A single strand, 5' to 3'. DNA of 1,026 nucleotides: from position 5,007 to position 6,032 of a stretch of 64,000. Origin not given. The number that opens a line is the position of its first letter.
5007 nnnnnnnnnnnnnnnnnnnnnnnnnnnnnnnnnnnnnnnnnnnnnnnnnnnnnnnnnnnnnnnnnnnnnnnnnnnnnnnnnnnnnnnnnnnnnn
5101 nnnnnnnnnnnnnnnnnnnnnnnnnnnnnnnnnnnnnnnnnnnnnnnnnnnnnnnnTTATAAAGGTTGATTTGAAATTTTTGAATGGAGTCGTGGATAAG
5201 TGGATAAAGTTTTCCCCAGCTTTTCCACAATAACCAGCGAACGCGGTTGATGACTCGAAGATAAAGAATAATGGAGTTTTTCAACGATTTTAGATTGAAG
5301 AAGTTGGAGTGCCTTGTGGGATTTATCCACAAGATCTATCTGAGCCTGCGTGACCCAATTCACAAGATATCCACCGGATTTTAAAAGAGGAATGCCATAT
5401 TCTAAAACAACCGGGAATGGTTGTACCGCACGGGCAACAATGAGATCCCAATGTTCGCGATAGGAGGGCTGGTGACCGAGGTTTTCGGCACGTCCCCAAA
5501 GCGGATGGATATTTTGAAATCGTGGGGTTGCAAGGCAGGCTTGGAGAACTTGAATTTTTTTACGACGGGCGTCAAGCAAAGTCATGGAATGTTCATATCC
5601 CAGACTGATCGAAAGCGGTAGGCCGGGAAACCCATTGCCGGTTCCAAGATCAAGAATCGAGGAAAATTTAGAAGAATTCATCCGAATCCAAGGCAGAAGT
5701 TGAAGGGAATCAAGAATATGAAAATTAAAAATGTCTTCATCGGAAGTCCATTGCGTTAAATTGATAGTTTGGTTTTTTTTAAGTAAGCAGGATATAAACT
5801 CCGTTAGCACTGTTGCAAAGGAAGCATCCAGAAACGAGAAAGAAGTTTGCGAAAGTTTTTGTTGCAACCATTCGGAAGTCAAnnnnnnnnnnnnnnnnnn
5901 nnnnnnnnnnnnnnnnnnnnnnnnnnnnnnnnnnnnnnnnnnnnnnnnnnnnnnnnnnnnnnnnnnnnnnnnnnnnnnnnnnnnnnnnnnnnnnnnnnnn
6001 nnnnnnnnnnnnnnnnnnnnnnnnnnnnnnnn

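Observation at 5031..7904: Two inverted copies of a roughly 50-bp double-palindrome element bracket mnmG-rsmG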

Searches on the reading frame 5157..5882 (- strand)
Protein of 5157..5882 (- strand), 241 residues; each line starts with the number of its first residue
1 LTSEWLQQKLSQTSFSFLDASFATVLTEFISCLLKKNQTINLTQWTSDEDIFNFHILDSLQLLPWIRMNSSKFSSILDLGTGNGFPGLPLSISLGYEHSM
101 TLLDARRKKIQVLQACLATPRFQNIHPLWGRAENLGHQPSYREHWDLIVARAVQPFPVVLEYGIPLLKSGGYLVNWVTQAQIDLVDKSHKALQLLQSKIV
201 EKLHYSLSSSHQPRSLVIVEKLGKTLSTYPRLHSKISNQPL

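Call 6: search_protein_families(library=pfam, proteins=[window:5157-5882:-])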
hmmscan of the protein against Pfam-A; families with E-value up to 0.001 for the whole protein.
window:5157-5882:- (241 aa): 3 families
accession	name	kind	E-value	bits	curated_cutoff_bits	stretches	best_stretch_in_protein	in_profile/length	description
PF02527.21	GidB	-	2.2e-31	109.1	27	1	26-197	5-168/184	rRNA small subunit methyltransferase G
PF13649.12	Methyltransf_25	-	8.9e-05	23.6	27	0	76-152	1-73/97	Methyltransferase domain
PF13847.12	Methyltransf_31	-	0.00011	22.3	27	1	74-174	5-108/145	Methyltransferase domain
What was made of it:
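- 5157..5882 (-): rsmG (gidB), carrying a clade-specific C-terminal extension of about 35 aa. Pfam GidB, E = 2.2e-31 (call 6).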
